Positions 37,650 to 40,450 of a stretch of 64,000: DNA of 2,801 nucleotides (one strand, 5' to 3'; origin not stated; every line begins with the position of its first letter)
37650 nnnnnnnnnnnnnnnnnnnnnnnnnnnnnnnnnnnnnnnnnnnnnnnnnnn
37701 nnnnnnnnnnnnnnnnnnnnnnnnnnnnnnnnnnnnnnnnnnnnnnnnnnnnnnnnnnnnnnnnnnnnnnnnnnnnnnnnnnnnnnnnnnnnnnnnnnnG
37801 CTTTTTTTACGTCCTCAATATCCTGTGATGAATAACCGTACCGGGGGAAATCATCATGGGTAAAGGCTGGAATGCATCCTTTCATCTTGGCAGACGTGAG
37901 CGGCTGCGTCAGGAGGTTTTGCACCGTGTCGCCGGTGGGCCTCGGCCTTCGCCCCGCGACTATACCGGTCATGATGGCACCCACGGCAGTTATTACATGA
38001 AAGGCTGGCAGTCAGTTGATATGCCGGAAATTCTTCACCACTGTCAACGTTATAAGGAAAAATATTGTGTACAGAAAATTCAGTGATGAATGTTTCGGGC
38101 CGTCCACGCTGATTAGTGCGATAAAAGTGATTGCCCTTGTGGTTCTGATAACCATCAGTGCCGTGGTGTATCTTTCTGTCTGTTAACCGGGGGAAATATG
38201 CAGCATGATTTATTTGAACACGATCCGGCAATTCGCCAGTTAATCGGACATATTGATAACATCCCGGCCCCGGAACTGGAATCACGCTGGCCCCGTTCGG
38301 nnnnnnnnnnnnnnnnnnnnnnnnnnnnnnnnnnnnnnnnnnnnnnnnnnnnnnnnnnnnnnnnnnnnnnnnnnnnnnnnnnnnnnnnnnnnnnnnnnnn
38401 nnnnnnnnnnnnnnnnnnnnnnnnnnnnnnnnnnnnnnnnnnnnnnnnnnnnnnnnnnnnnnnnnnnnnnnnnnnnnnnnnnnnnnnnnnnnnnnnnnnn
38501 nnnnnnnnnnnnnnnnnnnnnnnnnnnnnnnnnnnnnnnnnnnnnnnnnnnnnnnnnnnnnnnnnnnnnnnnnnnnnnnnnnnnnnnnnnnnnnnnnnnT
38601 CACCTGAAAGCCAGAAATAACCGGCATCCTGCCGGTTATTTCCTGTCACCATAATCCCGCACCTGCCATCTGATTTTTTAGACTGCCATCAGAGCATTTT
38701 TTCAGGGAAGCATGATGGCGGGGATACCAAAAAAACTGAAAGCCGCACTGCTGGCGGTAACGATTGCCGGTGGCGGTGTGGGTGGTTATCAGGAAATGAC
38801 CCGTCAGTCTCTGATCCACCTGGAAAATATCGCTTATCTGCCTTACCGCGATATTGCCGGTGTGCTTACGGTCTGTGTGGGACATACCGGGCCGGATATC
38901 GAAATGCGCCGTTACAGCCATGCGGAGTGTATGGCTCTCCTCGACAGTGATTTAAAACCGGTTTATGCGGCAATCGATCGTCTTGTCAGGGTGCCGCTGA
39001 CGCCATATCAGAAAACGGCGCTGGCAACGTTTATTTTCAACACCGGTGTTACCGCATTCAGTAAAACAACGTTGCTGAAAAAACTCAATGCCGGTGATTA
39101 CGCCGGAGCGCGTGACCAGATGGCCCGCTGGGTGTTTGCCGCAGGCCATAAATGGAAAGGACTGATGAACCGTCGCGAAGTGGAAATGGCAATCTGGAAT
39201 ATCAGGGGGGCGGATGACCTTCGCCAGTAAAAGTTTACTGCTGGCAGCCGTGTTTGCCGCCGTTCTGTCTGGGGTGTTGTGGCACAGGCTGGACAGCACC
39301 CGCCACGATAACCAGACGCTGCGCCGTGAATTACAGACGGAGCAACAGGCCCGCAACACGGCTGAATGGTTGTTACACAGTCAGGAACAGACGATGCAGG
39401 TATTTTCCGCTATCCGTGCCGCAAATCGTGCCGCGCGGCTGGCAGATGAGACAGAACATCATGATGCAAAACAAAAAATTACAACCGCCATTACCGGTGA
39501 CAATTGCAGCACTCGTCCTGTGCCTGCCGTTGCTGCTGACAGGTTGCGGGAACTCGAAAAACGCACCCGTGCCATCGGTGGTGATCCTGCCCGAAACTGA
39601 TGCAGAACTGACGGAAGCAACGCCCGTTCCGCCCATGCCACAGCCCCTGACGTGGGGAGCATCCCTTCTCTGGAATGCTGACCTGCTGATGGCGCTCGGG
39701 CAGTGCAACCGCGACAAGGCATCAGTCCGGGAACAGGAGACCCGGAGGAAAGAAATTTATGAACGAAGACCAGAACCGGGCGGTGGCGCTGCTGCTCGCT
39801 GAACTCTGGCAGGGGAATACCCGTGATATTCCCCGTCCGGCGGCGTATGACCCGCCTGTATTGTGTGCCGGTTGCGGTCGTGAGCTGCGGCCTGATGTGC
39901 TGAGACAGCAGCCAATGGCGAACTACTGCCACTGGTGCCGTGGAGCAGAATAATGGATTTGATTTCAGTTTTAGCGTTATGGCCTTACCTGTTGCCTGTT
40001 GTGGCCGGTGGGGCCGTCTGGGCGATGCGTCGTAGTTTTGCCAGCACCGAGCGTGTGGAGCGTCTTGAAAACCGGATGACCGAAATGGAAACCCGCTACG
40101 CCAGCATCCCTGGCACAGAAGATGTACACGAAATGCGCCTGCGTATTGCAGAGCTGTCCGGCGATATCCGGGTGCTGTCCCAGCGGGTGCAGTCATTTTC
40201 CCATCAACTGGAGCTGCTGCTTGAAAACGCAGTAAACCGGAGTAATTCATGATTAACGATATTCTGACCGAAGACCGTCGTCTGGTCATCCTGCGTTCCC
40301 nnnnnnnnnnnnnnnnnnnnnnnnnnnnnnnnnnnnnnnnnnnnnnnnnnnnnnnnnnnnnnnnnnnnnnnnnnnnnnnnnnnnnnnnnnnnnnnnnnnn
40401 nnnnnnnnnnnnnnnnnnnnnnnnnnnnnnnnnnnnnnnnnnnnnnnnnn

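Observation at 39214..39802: Overlapping two-component spanin arrangement downstream of the endolysin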

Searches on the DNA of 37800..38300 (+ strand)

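Call 32: search_dna_similar(query=window:37800-38300:+, collection=phages, mode=near, max_rows=20)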
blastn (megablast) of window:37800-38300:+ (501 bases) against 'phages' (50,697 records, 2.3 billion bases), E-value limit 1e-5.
Records with a match: 14; places in all: 14; records where one place covers at least 80% of the query: 14.
Best place of each record, by identity: >=99% 4; 95-99% 8; 80-90% 2.
By first word of the organism name: Escherichia 7; Yersinia 5; Shigella 2.
By host as written in the record: Yersinia pestis EV76-CN 4; Escherichia coli 3; Shigella flexneri serotype 4a 2; - 2; Escherichia coli C 1; Yersinia pestis 1; Escherichia sp. 1.
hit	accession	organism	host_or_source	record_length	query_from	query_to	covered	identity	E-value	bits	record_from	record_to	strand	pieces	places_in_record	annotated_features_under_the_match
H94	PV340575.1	Escherichia phage PhiR68_1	Escherichia coli C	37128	1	501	100%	99.6%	0e+0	915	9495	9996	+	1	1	hypothetical protein (x3)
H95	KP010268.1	Shigella phage SfMu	Shigella flexneri serotype 4a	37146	1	499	100%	98.8%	0e+0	889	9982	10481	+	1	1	hypothetical protein (x2) | regulator of late transcription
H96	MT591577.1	Yersinia phage vB_YpM_Tongde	Yersinia pestis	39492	1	499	100%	98.8%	0e+0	889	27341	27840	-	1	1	hypothetical protein (x2)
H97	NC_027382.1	Shigella phage SfMu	Shigella flexneri serotype 4a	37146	1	499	100%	98.8%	0e+0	889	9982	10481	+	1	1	hypothetical protein (x2) | late transcriptional activator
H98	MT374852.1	Yersinia phage vB_YpM_3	Yersinia pestis EV76-CN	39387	1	501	100%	98.0%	0e+0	870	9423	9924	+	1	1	hypothetical protein (x3)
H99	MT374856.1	Yersinia phage vB_YpM_23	Yersinia pestis EV76-CN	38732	1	501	100%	98.0%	0e+0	870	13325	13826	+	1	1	hypothetical protein (x3)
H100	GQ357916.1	Escherichia phage D108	Escherichia coli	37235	1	501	94%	99.2%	5e-118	849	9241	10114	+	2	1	19: conserved hypothetical protein | 18: conserved hypothetical protein | 20: conserved hypothetical protein | C: late gene transcriptional activator | terminator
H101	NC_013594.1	Escherichia phage D108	Escherichia coli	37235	1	501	94%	99.2%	5e-118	849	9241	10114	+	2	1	19: hypothetical protein | 18: hypothetical protein | 20: hypothetical protein | C: late transcriptional activator | terminator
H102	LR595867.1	Escherichia virus Mu_3F6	-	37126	1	501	94%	99.2%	7e-117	849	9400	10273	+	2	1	hypothetical protein | FIG00642428: hypothetical protein | Phage protein | putative transcription regulator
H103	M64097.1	Escherichia phage Mu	-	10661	1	501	94%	98.7%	3e-115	838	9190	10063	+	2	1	E19: CDS | E18: CDS | putative; label: E-64 | putative; label: E-97 | putative; label: F-60 | and 1 other names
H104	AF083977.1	Escherichia phage Mu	Escherichia sp.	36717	1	501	94%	98.7%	3e-115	838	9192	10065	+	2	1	transmembrane domain-containing protein (x2) | hypothetical protein | transcription regulator C | promoter | terminator | and 1 other names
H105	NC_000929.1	Escherichia phage Mu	Escherichia coli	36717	1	501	94%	98.7%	3e-115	838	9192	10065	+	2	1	hypothetical protein (x3) | late transcriptional activator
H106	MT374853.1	Yersinia phage vB_YpM_5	Yersinia pestis EV76-CN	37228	56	501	89%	88.4%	3e-150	536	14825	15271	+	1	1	hypothetical protein (x3)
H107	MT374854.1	Yersinia phage vB_YpM_6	Yersinia pestis EV76-CN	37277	56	501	89%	88.4%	3e-150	536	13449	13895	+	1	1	hypothetical protein (x3)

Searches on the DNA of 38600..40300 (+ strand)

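Call 3: search_dna_similar(query=window:38600-40300:+, collection=phages, mode=near, max_rows=25)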
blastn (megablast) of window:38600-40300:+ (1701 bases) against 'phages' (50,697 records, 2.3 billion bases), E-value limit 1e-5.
Records with a match: 15; places in all: 15; records where one place covers at least 80% of the query: 14.
Best place of each record, by identity: >=99% 2; 95-99% 13.
By first word of the organism name: Escherichia 8; Yersinia 5; Shigella 2.
By host as written in the record: Yersinia pestis EV76-CN 4; Escherichia coli 3; - 3; Shigella flexneri serotype 4a 2; Yersinia pestis 1; Escherichia coli C 1; Escherichia sp. 1.
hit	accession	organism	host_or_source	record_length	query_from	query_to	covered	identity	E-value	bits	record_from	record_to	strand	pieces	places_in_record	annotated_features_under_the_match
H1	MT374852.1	Yersinia phage vB_YpM_3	Yersinia pestis EV76-CN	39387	1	1701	100%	99.1%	0e+0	3059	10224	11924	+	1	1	rrrD: lysozyme | hypothetical protein (x5)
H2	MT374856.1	Yersinia phage vB_YpM_23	Yersinia pestis EV76-CN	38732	1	1701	100%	99.1%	0e+0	3059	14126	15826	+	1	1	rrrD: lysozyme | hypothetical protein (x5)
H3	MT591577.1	Yersinia phage vB_YpM_Tongde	Yersinia pestis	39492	1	1701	100%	98.9%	0e+0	3037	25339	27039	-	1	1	rrrD: lysozyme | hypothetical protein (x5)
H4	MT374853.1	Yersinia phage vB_YpM_5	Yersinia pestis EV76-CN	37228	1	1701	100%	98.7%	0e+0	3020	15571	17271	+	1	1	rrrD: lysozyme | hypothetical protein (x5)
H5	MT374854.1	Yersinia phage vB_YpM_6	Yersinia pestis EV76-CN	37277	1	1701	100%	98.7%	0e+0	3020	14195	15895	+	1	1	rrrD: lysozyme | hypothetical protein (x5)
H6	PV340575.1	Escherichia phage PhiR68_1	Escherichia coli C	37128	1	1701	100%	98.7%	0e+0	3020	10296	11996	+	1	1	lysozyme R | endopeptidase Rz | hypothetical protein (x4)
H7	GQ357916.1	Escherichia phage D108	Escherichia coli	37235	1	1701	100%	98.4%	0e+0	2992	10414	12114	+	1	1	lys: Lys | 23: conserved hypothetical protein | 25: conserved hypothetical protein | 24: conserved hypothetical protein | 26: conserved hypothetical protein | and 2 other names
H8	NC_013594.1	Escherichia phage D108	Escherichia coli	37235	1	1701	100%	98.4%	0e+0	2992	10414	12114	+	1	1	lys: endolysin | 23: Rz-like spanin | 25: DUF2730 family protein | 24: hypothetical protein | 26: hypothetical protein | and 2 other names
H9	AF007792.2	Escherichia phage Mu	-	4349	1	1701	100%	98.3%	0e+0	2981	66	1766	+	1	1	record has no annotation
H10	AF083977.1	Escherichia phage Mu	Escherichia sp.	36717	1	1701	100%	98.3%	0e+0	2981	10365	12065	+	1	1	SAR endolysin | i-spanin | o-spanin | releasin | hypothetical protein | and 6 other names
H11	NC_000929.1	Escherichia phage Mu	Escherichia coli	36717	1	1701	100%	98.3%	0e+0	2981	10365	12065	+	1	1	endolysin | Rz-like spanin | DUF2730 family protein | hypothetical protein (x2) | late transcriptional activator | and 1 other names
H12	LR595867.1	Escherichia virus Mu_3F6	-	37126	1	1701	100%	98.2%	0e+0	2976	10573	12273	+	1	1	Phage lysin (EC | Phage outer membrane lytic protein Rz | FIG00638520: hypothetical protein | FIG00644807: hypothetical protein | FIG00638990: hypothetical protein | and 1 other names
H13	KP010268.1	Shigella phage SfMu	Shigella flexneri serotype 4a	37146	1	1701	100%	98.1%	0e+0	2966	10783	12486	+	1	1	lysozyme | putative Rz | hypothetical protein (x3) | regulator of late transcription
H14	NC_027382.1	Shigella phage SfMu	Shigella flexneri serotype 4a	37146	1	1701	100%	98.1%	0e+0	2966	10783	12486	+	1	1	endolysin | Rz-like spanin | DUF2730 family protein | hypothetical protein (x2) | late transcriptional activator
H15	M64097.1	Escherichia phage Mu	-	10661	1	299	18%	97.3%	2e-141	508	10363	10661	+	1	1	C: CDS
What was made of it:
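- The region is 98.3% identical in DNA to Mu and 99.1% to Yersinia Muvirus vB_YpM_3 (call 3).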

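Call 5: get_annotated_region(hit=H10, flank=1500)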
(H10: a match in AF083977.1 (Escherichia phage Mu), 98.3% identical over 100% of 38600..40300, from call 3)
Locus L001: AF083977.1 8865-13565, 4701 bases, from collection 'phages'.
description: Escherichia phage Mu, complete genome.
organism: Escherichia phage Mu (NCBI taxid 2681603)
taxonomy: Viruses; Duplodnaviria; Heunggongvirae; Uroviricota; Caudoviricetes; Muvirus; Muvirus mu
host: Escherichia sp.; source: -; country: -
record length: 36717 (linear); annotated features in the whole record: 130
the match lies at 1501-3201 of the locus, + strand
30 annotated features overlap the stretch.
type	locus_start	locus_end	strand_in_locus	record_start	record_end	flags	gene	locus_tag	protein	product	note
CDS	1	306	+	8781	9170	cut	-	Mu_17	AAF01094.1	middle operon regulator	Mor, positive regulator of the middle operon, also called E17 and formerly gemB; see PMIDs 2173258, 8790343 and 9454718 ...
regulatory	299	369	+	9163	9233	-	-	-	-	promoter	middle promoter, activated by Mor, PMID 8602357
regulatory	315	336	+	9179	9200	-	-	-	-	terminator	predicted by TransTermHP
regulatory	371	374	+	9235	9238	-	-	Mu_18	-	ribosome_binding_site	-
CDS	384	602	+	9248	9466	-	-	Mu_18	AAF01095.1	hypothetical protein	also known as E18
regulatory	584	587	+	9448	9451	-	-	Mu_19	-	ribosome_binding_site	-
CDS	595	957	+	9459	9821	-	-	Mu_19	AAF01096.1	transmembrane domain-containing protein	also known as E19; N-in C-in, 4 transmembrane domain protein predicted by Phobius and TMHMM; transmembrane ...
regulatory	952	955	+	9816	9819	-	-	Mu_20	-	ribosome_binding_site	-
CDS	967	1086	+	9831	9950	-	-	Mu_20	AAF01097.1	transmembrane domain-containing protein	N-in C-out, 1 transmembrane domain predicted by Phobius and TMHMM; transmembrane domain-containing protein gp20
regulatory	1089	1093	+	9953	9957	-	-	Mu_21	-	ribosome_binding_site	-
CDS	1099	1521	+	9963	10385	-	-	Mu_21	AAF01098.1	transcription regulator C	C late protein transcriptional activator; contains InterPro domain IPR014875 for the Mor transcription activator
regulatory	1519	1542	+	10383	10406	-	-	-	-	terminator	predicted by TransTermHP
regulatory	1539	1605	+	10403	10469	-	-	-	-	promoter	Late promoter activated by C, PMID 2522923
regulatory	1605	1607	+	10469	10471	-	-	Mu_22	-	ribosome_binding_site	-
CDS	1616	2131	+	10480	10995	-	-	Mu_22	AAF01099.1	SAR endolysin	gp22 was previously known as Lys; catalytic residues E37, D46, T52;N-terminal signal-arrest-release domain; see ...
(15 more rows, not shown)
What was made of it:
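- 38715..39230 (+): SAR endolysin (Mu gp22 homologue); context, immediately upstream, and its stop overlaps the i-spanin start by 17 nt. It maps to Mu_22 'SAR endolysin' (call 5).
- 39232..39282 (+): N-terminal transmembrane helix of the i-spanin (about residues 7-23, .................). The Mu record says '1 transmembrane domain N-in C-out' (call 5).
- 39461..39802 (+): o-spanin gene (Mu gp23.1 / Mu_55 homologue), 113 aa precursor, +1 frame relative to the i-spanin. It maps to Mu_55 'o-spanin' (call 5).
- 39461..39547 (+): Lipoprotein signal peptide with lipobox L-L-T-G-C (Cys29 codon 39545-39547); Gly at +2. The Mu annotation reads 'lipoylation site predicted at C29 with lipobox LTGC' (call 5).
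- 39953..40252 (+): gp25 'releasin' homologue (99 aa, DUF2730); context, completes the Mu lysis cassette. Annotated 'releasin' in the Mu record (call 5).
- The curated Mu record AF083977 annotates the same coordinates as i-spanin and o-spanin, flanked by the SAR endolysin and the releasin (call 5).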

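Call 6: get_annotated_region(hit=H1, flank=500)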
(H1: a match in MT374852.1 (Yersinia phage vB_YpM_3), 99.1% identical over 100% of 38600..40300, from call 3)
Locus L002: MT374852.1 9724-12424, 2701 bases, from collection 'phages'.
description: Yersinia phage vB_YpM_3, complete genome.
organism: Yersinia phage vB_YpM_3 (NCBI taxid 2736199)
taxonomy: Viruses; Duplodnaviria; Heunggongvirae; Uroviricota; Caudoviricetes; Muvirus
host: Yersinia pestis EV76-CN; source: -; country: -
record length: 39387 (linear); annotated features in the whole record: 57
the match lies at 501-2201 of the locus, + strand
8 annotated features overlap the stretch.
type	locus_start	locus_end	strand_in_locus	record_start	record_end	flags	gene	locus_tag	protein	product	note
CDS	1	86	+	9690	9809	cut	-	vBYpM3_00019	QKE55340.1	hypothetical protein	-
CDS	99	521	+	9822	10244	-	-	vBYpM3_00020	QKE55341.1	hypothetical protein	-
CDS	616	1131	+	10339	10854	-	rrrD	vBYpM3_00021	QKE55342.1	lysozyme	Lysozyme RrrD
CDS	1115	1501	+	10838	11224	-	-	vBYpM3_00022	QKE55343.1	hypothetical protein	-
CDS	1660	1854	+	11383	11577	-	-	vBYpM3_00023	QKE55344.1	hypothetical protein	-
CDS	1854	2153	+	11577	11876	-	-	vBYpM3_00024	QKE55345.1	hypothetical protein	-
CDS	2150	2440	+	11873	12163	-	-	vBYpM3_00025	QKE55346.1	hypothetical protein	-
CDS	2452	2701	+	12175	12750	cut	-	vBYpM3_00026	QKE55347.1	hypothetical protein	-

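Call 24: search_dna_similar(query=window:39214-39802:+, collection=ecoli_genomes, mode=near, max_rows=10)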
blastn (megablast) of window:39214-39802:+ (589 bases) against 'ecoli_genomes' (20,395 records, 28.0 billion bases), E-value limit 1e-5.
Records with a match: 40; places in all: 47; records where one place covers at least 80% of the query: 40.
Genomes with a match: 40 of 5426; with a place that covers at least 80% of the query: 40. Places per genome that has any: lowest 1, median 1, highest 3. On chromosomes: 47 places; on plasmids: 0.
Best place of each record, by identity: >=99% 4; 95-99% 36.
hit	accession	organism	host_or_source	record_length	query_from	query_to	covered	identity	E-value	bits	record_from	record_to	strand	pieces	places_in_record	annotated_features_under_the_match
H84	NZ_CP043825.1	Escherichia coli strain RM8082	Cattle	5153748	1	589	100%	99.3%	0e+0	1066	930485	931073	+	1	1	hypothetical protein (x2) | lysozyme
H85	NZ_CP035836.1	Escherichia coli strain WS1933D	Homo sapiens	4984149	1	589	100%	99.3%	0e+0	1066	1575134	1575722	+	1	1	hypothetical protein (x2) | lysC: Rz1-like lysis system protein LysC | lysozyme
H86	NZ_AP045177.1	Escherichia coli strain JNEC-KY180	Homo sapiens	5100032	1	589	100%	99.3%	0e+0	1066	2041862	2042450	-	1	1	hypothetical protein (x2) | lysC: Rz1-like lysis system protein LysC | lysozyme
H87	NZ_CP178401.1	Escherichia coli strain N1286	Homo sapiens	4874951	1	589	100%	99.2%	0e+0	1061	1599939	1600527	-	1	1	hypothetical protein (x2) | lysozyme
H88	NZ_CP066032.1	Escherichia coli strain FDAARGOS_1059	missing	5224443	1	589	100%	99.0%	0e+0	1055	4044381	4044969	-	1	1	hypothetical protein (x2) | lysC: Rz1-like lysis system protein LysC | lysozyme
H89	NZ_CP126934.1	Escherichia coli O78:H4 strain APEC E19057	Gallus gallus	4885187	1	589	100%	99.0%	0e+0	1055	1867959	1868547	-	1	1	hypothetical protein (x2) | lysC: Rz1-like lysis system protein LysC | lysozyme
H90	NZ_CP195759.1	Escherichia coli strain JCKP02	yak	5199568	1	589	100%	99.0%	0e+0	1055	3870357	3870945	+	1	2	hypothetical protein (x2) | lysC: Rz1-like lysis system protein LysC | lysozyme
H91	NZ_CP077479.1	Escherichia coli O111:H2 strain 12A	Homo sapiens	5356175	1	589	100%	99.0%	0e+0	1055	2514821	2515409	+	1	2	hypothetical protein (x2) | lysC: Rz1-like lysis system protein LysC | lysozyme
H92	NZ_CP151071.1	Escherichia coli strain 22KM0354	Dog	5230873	1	589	100%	99.0%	0e+0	1055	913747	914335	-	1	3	hypothetical protein (x2) | lysozyme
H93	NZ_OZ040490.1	Escherichia coli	-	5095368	1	589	100%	99.0%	0e+0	1055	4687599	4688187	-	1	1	hypothetical protein (x2) | lysC: Rz1-like lysis system protein LysC | lysozyme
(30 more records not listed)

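Call 54: get_annotated_region(hit=H84, flank=300)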
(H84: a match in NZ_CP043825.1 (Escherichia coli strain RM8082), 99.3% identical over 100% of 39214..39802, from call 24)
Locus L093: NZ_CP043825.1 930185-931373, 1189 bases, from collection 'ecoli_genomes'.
description: Escherichia coli strain RM8082 chromosome, complete genome
organism: Escherichia coli strain RM8082 (NCBI taxid 562)
replicon: chromosome; assembly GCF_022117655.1
host: Cattle; source: feces; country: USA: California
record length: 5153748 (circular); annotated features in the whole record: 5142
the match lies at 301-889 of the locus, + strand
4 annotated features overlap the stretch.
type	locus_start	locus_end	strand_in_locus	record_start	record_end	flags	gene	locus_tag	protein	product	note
CDS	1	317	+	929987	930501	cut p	-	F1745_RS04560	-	lysozyme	frameshifted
CDS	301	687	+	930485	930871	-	-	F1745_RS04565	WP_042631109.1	hypothetical protein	-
CDS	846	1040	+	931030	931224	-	-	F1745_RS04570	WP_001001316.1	hypothetical protein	-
CDS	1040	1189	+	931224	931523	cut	-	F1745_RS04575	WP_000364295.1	DUF2730 family protein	-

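Call 55: get_annotated_region(hit=H87, flank=300)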
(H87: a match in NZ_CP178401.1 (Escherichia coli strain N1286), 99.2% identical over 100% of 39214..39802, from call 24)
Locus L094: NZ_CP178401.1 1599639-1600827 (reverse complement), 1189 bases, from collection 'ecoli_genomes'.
description: Escherichia coli strain N1286 chromosome, complete genome
organism: Escherichia coli strain N1286 (NCBI taxid 562)
replicon: chromosome; assembly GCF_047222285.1
host: Homo sapiens; source: Carriage; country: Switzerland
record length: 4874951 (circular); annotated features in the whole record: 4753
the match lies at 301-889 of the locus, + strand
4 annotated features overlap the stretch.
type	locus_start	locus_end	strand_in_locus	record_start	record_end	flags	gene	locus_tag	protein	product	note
CDS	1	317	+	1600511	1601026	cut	-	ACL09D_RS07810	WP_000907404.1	lysozyme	-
CDS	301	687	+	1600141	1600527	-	-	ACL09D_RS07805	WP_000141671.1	hypothetical protein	-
CDS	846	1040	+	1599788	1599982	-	-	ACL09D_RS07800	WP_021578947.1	hypothetical protein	-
CDS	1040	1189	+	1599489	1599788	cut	-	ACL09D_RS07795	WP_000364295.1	DUF2730 family protein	-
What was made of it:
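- Most deposited annotations omit the gene (calls 6, 54, 55).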

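Call 56: get_annotated_region(hit=H85, flank=300)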
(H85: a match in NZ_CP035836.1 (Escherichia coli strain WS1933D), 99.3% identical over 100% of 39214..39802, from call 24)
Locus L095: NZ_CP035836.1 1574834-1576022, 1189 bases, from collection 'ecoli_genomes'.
description: Escherichia coli strain WS1933D chromosome, complete genome
organism: Escherichia coli strain WS1933D (NCBI taxid 562)
replicon: chromosome; assembly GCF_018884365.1
host: Homo sapiens; source: stool; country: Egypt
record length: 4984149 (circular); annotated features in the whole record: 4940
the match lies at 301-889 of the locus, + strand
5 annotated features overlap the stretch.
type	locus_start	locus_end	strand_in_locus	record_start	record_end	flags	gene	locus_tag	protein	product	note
CDS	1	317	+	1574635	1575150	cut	-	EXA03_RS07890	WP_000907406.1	lysozyme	-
CDS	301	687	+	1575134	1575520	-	-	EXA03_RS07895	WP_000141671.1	hypothetical protein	-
CDS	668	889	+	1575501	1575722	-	lysC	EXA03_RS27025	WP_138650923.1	Rz1-like lysis system protein LysC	-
CDS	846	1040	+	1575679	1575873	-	-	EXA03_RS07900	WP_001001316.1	hypothetical protein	-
CDS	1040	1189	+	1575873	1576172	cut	-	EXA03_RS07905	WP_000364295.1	DUF2730 family protein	-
